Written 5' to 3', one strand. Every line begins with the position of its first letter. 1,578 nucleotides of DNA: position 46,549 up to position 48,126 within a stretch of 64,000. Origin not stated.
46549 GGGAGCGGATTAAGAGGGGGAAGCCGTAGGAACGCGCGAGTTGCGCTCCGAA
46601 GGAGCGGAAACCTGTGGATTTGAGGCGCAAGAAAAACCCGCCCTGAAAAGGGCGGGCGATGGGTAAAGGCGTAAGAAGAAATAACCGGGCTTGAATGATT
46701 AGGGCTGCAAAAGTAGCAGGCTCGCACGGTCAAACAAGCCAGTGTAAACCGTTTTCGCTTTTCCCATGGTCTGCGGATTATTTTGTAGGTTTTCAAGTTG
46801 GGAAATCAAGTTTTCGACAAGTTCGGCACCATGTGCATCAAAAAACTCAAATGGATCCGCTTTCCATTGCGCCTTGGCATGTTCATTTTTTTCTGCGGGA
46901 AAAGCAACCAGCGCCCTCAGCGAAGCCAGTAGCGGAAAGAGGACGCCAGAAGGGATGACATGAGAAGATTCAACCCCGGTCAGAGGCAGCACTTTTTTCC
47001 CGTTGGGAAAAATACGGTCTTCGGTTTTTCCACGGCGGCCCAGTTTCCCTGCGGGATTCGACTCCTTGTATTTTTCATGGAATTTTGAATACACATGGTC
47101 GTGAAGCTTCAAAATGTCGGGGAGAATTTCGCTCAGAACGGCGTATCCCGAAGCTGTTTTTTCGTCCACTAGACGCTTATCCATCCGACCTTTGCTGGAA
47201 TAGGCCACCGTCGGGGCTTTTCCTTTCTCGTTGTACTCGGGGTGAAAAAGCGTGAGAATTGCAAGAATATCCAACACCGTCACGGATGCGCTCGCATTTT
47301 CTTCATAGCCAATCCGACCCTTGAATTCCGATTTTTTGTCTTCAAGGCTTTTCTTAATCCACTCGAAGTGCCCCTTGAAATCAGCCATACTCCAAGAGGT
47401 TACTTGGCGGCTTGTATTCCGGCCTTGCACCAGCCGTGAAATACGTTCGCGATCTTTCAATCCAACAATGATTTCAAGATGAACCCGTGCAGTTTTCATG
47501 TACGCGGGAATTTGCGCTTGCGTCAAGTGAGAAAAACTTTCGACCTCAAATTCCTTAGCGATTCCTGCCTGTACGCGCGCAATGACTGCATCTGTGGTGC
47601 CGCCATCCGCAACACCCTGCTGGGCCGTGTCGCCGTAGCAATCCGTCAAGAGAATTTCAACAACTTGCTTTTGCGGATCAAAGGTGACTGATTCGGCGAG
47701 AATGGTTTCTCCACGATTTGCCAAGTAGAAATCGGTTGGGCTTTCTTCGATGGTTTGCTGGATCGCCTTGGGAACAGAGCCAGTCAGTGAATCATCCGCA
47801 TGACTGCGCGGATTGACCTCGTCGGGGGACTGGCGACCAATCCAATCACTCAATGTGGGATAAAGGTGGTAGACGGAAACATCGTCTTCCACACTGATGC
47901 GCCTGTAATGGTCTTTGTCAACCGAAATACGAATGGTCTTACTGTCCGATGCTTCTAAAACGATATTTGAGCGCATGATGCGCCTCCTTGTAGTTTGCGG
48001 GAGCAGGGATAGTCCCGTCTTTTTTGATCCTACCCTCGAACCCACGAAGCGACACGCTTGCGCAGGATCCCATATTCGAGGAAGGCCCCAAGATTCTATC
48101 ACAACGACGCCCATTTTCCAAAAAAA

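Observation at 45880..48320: A/T-richer accessory islet between glnS and asd with defence-type content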

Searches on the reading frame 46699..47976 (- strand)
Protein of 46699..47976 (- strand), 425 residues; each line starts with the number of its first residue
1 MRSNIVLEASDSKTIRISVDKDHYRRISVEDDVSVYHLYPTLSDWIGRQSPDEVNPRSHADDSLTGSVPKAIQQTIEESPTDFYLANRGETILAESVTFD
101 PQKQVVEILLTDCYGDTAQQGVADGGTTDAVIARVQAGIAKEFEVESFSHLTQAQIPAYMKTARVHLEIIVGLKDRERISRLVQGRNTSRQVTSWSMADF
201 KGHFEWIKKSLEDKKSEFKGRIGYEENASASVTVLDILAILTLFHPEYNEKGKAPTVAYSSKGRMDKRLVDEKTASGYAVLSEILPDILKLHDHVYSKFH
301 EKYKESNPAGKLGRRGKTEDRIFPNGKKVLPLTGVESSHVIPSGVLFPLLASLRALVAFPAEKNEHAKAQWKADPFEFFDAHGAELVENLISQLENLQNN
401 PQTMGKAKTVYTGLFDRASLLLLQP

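Call 3: search_protein_families(library=pfam, proteins=[window:46699-47976:-], max_evalue=1)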
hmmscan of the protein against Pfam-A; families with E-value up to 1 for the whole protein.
window:46699-47976:- (425 aa): 1 family
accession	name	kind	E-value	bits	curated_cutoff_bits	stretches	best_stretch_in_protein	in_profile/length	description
PF10592.14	AIPR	-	4.5e-16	59.8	25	1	53-384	2-285/308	AIPR protein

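Call 4: search_protein_families(library=padloc, proteins=[window:46699-47976:-], max_evalue=1)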
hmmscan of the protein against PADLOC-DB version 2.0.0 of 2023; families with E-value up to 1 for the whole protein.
window:46699-47976:- (425 aa): 0 families

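Call 6: find_homologous_proteins(query=window:46699-47976:-)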
Query window:46699-47976:- (425 aa): 194 proteins with E <= 0.001 among 8000 candidates; the best 120 are listed.
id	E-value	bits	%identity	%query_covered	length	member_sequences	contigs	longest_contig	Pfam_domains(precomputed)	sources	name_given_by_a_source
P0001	1.2e-280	948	100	100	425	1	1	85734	PF10592.15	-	-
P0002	5.4e-183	627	67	99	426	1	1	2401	PF10592.15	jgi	jgi:hypothetical protein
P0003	7.0e-181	620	65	98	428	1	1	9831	PF10592.15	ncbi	ncbi:MAG: AIPR family protein [Planctomycetaceae bacterium]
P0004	1.8e-180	618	66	99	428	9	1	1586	PF10592.15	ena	-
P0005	2.7e-180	618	65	99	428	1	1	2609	PF10592.15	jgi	jgi:hypothetical protein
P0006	2.7e-178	611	63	100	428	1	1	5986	PF10592.15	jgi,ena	-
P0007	6.0e-175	600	64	98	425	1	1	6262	PF10592.15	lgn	-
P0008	1.4e-174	599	66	98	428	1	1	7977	PF10592.15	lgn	-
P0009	3.7e-174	598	62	99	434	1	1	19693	PF10592.15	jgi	jgi:hypothetical protein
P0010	8.0e-170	583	63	98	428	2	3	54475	PF10592.15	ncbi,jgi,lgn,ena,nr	ncbi:MAG TPA: AIPR family protein [Gemmataceae bacterium]|nr:AIPR family protein [Gemmataceae bacter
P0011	9.4e-170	583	63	96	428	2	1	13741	PF10592.15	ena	-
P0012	6.3e-169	580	63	97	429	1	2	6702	PF10592.15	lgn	-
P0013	3.0e-166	572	63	98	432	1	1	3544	PF10592.15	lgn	-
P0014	2.8e-165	568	62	97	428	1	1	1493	PF10592.15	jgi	jgi:hypothetical protein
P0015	5.0e-164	564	61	99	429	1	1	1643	PF10592.15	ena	-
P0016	7.5e-163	560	59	98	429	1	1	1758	PF10592.15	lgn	-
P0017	1.1e-159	550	58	100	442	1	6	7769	PF10592.15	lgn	-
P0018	2.9e-156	539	57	96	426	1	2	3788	PF10592.15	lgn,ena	-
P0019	1.3e-155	537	58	98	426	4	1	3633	PF10592.15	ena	-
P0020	1.7e-155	536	57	98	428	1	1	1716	PF10592.15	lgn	-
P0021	3.4e-155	535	58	97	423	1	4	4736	PF10592.15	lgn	-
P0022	1.1e-153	530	56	96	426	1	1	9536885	PF10592.15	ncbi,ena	-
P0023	3.1e-153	529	58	96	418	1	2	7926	PF10592.15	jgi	-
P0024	2.0e-152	526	56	99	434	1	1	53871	PF10592.15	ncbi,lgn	-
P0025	1.8e-151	523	55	98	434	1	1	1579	PF10592.15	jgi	jgi:hypothetical protein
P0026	1.4e-149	517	55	98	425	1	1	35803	PF10592.15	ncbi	-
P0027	8.6e-149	514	56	98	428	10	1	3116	PF10592.15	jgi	jgi:hypothetical protein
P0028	1.6e-148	513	55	97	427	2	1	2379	PF10592.15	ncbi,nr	ncbi:MAG: AIPR family protein [Chloroflexi bacterium]|nr:AIPR family protein [Chloroflexota bacteriu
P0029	3.6e-147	509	55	96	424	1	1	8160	PF10592.15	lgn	-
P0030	1.5e-140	487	55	96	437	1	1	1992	PF10592.15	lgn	-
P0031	1.1e-139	484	54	97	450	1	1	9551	PF10592.15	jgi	jgi:hypothetical protein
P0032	2.2e-130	453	54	97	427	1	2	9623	PF10592.15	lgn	-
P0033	8.8e-130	451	54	97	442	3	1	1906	PF10592.15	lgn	-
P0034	9.6e-130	451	54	97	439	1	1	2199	PF10592.15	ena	-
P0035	2.1e-127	444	54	96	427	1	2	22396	PF10592.15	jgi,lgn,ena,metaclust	metaclust:\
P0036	6.3e-127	442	51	98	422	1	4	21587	PF10592.15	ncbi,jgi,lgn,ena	jgi:hypothetical protein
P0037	1.2e-126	441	53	99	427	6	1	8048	PF10592.15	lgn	-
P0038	1.2e-126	441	52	100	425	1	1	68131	PF10592.15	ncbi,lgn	-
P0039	2.4e-126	440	53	96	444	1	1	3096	PF10592.15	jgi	jgi:hypothetical protein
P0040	4.0e-126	439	53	97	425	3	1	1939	PF10592.15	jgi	jgi:hypothetical protein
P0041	4.5e-126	439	51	99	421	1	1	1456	PF10592.15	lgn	-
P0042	8.1e-126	438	54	96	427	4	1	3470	PF10592.15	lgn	-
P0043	1.1e-125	438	53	97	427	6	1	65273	PF10592.15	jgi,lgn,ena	-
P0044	2.6e-125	437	52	96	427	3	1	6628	PF10592.15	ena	-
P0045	3.1e-125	436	52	97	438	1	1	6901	PF10592.15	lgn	-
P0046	3.4e-125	436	52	96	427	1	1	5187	PF10592.15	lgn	-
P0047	6.7e-125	435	52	98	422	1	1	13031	PF10592.15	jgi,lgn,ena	-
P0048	7.4e-125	435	52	98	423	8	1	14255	PF10592.15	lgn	-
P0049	8.6e-125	435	52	99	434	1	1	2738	PF10592.15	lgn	-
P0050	1.1e-124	435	52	99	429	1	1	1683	PF10592.15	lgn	-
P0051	3.2e-124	433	51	98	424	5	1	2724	PF10592.15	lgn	-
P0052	5.9e-124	432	53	97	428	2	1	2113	PF10592.15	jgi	-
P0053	1.2e-123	431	52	96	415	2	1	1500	PF10592.15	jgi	-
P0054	1.4e-123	431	52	97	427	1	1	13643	PF10592.15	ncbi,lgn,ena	-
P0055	1.4e-123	431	52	97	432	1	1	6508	PF10592.15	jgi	jgi:hypothetical protein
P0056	2.7e-123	430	50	98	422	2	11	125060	PF10592.15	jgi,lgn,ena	jgi:hypothetical protein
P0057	4.5e-123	429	50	99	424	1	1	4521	PF10592.15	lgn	-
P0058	6.0e-123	429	49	99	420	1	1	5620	PF10592.15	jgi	-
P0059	6.8e-123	429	50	98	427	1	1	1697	PF10592.15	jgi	jgi:hypothetical protein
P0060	9.4e-123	428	50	98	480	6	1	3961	PF10592.15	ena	-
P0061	1.3e-122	428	52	96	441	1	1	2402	PF10592.15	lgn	-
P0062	1.6e-122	428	51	98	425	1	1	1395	PF10592.15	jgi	jgi:hypothetical protein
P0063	2.1e-122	427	52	96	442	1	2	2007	PF10592.15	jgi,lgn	jgi:hypothetical protein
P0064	3.6e-122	426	51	99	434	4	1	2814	PF10592.15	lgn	-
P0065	3.8e-122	426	50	98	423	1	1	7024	PF10592.15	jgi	jgi:hypothetical protein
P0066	9.9e-122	425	49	97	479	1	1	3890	PF10592.15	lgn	-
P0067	1.1e-121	425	53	95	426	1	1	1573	PF10592.15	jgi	jgi:hypothetical protein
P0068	1.7e-121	424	51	96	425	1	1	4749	PF10592.15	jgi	jgi:hypothetical protein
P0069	3.3e-121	423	49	98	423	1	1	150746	PF10592.15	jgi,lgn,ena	-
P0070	9.3e-121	422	52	99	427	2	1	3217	PF10592.15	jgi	jgi:hypothetical protein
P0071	1.0e-120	422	50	98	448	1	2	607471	PF10592.15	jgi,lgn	jgi:hypothetical protein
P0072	1.3e-120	421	50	100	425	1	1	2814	PF10592.15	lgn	-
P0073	1.6e-120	421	57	76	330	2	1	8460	PF10592.15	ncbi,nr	ncbi:MAG TPA: AIPR family protein, partial [Planctomycetota bacterium]|nr:AIPR family protein [Planc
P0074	1.9e-120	421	51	96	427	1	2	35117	PF10592.15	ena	-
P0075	2.8e-120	420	52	98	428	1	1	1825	PF10592.15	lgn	-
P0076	2.8e-120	420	51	98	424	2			PF10592.15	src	-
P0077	5.0e-120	419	52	97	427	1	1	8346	PF10592.15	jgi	jgi:hypothetical protein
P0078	5.9e-120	419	48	98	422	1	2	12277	PF10592.15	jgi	jgi:hypothetical protein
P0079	1.0e-119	418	51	99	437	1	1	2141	PF10592.15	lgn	-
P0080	1.4e-119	418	52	99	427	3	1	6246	PF10592.15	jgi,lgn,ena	-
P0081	1.4e-119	418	49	98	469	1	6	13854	PF10592.15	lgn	-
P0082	1.4e-119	418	51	98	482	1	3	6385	PF10592.15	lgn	-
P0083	2.5e-119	417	51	97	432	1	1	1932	PF10592.15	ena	-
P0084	1.3e-118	415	53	96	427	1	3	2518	PF10592.15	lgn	-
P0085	1.5e-118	414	49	98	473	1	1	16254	PF10592.15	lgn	-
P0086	1.7e-118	414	50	98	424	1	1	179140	PF10592.15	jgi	jgi:hypothetical protein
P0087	2.2e-118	414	50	97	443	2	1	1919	PF10592.15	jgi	jgi:hypothetical protein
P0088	2.6e-118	414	49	98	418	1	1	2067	PF10592.15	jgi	jgi:hypothetical protein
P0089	2.9e-118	414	50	98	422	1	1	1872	PF10592.15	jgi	jgi:hypothetical protein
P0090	3.1e-118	413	50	96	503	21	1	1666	PF10592.15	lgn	-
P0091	1.9e-117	411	49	100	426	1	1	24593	PF10592.15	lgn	-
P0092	4.5e-117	410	49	98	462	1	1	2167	PF10592.15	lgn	-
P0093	4.7e-117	410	50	98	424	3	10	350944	PF10592.15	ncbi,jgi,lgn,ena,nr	ncbi:MAG TPA: AIPR family protein [Opitutaceae bacterium]|nr:AIPR family protein [Opitutaceae bacter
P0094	4.9e-117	409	50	98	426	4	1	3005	PF10592.15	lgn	-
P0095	1.1e-116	408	50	96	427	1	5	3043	PF10592.15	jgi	jgi:hypothetical protein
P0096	1.4e-116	408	50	97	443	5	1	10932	PF10592.15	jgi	-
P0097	2.1e-116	407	50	96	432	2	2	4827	PF10592.15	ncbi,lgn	-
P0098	4.8e-116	406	50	95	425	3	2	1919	PF10592.15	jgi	jgi:hypothetical protein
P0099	8.7e-116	405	48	96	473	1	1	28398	PF10592.15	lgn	-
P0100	1.4e-115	405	54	92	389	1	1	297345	PF10592.15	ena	-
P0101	4.2e-114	400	47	98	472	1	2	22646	PF10592.15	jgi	jgi:hypothetical protein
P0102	6.4e-114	399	46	96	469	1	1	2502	PF10592.15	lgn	-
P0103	1.9e-113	398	47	99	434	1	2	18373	PF10592.15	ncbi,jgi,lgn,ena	-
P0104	2.0e-113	398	48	98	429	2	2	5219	PF10592.15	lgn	-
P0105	2.8e-113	397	48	98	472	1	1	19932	PF10592.15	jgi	jgi:hypothetical protein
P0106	5.5e-113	396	47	96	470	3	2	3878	PF10592.15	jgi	jgi:hypothetical protein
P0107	1.2e-112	395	47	96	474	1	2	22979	PF10592.15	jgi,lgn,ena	-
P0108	2.1e-112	394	49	99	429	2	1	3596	PF10592.15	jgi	-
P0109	2.5e-112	394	47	98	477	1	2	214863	PF10592.15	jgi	jgi:hypothetical protein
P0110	3.4e-112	394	47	96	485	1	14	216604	PF10592.15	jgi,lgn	-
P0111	4.0e-112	393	47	96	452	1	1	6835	PF10592.15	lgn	-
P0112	2.1e-111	391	51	90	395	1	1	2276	PF10592.15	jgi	jgi:hypothetical protein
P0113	6.0e-111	389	47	97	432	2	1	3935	PF10592.15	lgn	-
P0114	9.5e-111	389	48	96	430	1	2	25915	PF10592.15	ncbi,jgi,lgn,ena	-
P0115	1.3e-110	388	49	96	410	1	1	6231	PF10592.15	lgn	-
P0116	2.3e-110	388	46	98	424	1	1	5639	PF10592.15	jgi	-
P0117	3.1e-110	387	48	96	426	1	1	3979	PF10592.15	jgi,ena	-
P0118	1.1e-109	385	54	84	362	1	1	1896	PF10592.15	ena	-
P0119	2.0e-109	384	47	96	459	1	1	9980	PF10592.15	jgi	jgi:hypothetical protein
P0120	3.0e-109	384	52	89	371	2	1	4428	PF10592.15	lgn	-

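Call 9: find_encoding_contigs(protein=P0001, flank=6000, max_places=4)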
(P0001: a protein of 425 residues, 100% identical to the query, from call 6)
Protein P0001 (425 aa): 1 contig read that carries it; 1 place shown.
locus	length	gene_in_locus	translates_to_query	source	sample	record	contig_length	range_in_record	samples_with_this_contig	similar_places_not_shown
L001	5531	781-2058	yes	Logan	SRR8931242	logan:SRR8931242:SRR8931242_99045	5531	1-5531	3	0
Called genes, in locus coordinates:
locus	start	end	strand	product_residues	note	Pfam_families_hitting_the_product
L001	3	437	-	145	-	?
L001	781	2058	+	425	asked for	PF10592:AIPR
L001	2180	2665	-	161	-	PF19502:DUF6036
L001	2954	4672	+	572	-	PF00749:tRNA-synt_1c, PF03950:tRNA-synt_1c_C, PF20974:tRNA-synt_1c_C2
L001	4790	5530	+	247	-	?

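Call 10: find_encoding_contigs(protein=P0010, flank=6000, max_places=3)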
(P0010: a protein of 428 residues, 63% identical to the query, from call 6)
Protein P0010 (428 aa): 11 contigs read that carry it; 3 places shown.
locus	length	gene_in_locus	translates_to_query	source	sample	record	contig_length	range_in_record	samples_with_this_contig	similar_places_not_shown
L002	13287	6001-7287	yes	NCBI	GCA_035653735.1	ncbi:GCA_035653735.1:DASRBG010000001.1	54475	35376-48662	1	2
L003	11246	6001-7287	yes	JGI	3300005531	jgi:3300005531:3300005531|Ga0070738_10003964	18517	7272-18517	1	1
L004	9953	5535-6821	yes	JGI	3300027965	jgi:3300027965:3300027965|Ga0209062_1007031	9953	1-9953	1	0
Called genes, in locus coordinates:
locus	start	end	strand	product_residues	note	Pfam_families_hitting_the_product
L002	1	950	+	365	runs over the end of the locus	PF01264:Chorismate_synt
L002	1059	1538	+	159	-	PF01850:PIN (weak)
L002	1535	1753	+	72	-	-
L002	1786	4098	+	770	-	PF00176:SNF2-rel_dom, PF04851:ResIII (weak), PF00271:Helicase_C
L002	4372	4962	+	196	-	PF13441:Gly-zipper_YMGG (weak)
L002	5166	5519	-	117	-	PF02452:PemK_toxin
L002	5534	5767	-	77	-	-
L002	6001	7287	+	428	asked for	PF10592:AIPR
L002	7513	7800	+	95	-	-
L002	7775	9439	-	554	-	-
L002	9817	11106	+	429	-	PF00109:ketoacyl-synt, PF02801:Ketoacyl-synt_C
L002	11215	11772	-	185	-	-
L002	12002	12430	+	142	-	PF09851:SHOCT (weak)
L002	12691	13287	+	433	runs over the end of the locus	PF06689:zf-C4_ClpX, PF01078:Mg_chelatase (faint), PF00004:AAA, PF07724:AAA_2, PF07728:AAA_5 (faint), PF10431:ClpB_D2-small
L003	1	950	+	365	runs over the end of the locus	PF01264:Chorismate_synt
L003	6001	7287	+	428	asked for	PF10592:AIPR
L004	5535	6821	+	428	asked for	PF10592:AIPR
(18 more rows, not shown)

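Call 11: find_encoding_contigs(protein=P0022, flank=6000, max_places=2)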
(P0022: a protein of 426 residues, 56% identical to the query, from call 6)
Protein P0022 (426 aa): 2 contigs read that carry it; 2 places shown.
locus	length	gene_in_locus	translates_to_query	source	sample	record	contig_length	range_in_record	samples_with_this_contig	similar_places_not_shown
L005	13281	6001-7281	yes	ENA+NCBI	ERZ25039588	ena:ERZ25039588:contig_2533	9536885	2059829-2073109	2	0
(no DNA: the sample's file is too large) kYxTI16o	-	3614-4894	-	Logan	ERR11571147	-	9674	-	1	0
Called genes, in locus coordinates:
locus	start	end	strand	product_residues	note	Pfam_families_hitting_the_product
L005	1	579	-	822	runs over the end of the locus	PF12704:MacB_PCD, PF02687:FtsX, PF12704:MacB_PCD, PF02687:FtsX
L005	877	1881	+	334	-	PF14226:DIOX_N, PF03171:2OG-FeII_Oxy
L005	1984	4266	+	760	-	PF03169:OPT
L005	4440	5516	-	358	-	-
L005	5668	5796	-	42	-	-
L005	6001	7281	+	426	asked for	PF10592:AIPR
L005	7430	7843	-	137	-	-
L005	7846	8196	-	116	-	PF18929:DUF5678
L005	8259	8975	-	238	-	PF07099:DUF1361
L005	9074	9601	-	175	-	PF01872:RibD_C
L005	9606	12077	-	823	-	PF12704:MacB_PCD, PF02687:FtsX, PF12704:MacB_PCD, PF02687:FtsX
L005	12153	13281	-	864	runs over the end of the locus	PF12704:MacB_PCD, PF02687:FtsX, PF12704:MacB_PCD, PF02687:FtsX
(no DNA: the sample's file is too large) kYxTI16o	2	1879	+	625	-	?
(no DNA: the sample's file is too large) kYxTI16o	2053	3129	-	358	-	-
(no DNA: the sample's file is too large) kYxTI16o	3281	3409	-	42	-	-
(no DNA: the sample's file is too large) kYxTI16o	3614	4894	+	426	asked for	PF10592:AIPR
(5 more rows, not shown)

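Call 34: search_solved_structures(query=A1, max_evalue=10, show_alignments=2)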
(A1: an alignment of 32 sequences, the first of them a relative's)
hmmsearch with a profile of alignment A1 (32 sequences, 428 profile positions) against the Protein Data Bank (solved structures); distinct sequences matched with E-value up to 10: 0.

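Call 41: find_related_loci(query=A1, collection=metagenome_contigs, flank=5000)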
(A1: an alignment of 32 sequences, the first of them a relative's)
Query A1 (425 aa) in metagenome_contigs; peptide patterns used: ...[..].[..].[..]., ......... (x = any residue, [..] = any of these).
333 stretches matched a pattern; 88 encode a relative of the query (tblastn E <= 1e-3); the best 80 are kept; 80 distinct loci.
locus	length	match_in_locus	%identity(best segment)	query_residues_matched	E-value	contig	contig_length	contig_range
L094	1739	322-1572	67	2-422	0e+0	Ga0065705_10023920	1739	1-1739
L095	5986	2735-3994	63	1-424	0e+0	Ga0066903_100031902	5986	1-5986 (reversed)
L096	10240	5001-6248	63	6-422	1e-178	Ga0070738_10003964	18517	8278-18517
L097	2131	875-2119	57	7-424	7e-174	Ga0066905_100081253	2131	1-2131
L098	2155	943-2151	57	7-412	5e-169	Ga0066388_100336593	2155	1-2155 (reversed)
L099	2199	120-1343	54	12-422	6e-150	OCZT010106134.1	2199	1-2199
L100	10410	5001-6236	53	11-422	3e-136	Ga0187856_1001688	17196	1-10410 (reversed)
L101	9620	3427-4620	54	14-422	2e-136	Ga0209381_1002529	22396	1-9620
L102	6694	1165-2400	53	11-422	3e-136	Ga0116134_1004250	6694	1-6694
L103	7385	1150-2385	53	11-422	3e-136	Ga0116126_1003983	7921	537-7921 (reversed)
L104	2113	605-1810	53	12-422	2e-145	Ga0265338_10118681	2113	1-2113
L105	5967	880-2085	53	11-422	3e-136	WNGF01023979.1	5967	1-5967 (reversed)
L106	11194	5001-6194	52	14-422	2e-135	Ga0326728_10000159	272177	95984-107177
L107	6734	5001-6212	53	10-422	2e-135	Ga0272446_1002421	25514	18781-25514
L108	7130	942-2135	52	14-422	2e-135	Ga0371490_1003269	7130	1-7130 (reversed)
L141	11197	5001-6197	42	14-423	5e-100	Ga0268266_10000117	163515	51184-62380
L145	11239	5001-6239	42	1-424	3e-106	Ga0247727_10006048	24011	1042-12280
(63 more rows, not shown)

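Call 46: predict_structure(alignment_id=A1)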
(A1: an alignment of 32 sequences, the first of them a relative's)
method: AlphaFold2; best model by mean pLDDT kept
length: 425 residues; sequences in the alignment: 32
mean_pLDDT: 88.6   pTM: 0.62
mean pLDDT of the five models: 88.6, 87.1, 87.0, 85.7, 85.5
residues with pLDDT >= 90: 285; 70-90: 99; 50-70: 28; < 50: 13
segments of 3 or more residues with pLDDT < 50: 1-9, 189-192
pLDDT, mean of each block of 10 residues (from residue 1): 42 94 95 96 95 74 79 94 87 97 97 87 91 96 96 97 97 85 67 65 87 93 77 92 96 92 82 90 96 98 92 60 88 93 97 97 80 98 98 93 95 98 89
secondary structure, 60 per line:
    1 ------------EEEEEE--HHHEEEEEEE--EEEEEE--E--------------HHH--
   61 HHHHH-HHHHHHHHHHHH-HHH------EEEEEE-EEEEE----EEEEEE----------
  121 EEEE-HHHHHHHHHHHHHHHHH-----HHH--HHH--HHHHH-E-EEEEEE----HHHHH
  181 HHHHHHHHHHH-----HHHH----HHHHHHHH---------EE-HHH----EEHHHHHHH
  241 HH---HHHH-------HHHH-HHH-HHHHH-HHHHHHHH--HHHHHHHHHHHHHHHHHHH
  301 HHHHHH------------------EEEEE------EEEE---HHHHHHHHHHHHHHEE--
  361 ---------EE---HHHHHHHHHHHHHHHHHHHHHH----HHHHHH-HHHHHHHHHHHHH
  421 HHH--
elements in order: E13-18 E24-30 E33-38 H61-65 H67-78 E89-94 E96-100 E105-110 E121-124 H126-142 H158-162 E166-171 H176-191 H197-200 H205-212 H234-242 H246-249 H257-260 H266-270 H272-279 H282-306 E325-329 E336-339 H343-356 H375-396 H401-406 H408-423

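Call 48: search_protein_families(library=ncbifam, proteins=[window:46699-47976:-], max_evalue=1)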
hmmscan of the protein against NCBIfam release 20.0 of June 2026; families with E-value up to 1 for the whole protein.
window:46699-47976:- (425 aa): 1 family
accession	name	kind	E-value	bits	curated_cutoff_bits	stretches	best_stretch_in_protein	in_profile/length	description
TIGR02342.1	chap_CCT_delta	equivalog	0.11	11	695.35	1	57-196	19-157/517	T-complex protein 1 subunit delta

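Call 49: search_protein_families(library=phrogs, proteins=[window:46699-47976:-], max_evalue=0.1)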
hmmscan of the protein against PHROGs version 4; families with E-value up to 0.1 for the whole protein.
window:46699-47976:- (425 aa): 1 family
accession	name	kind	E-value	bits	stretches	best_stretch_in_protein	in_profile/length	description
phrog_1841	-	moron, auxiliary metabolic gene and host takeover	0.022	14.7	1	68-108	258-299/567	Abi alpha-like abortive infection mechanism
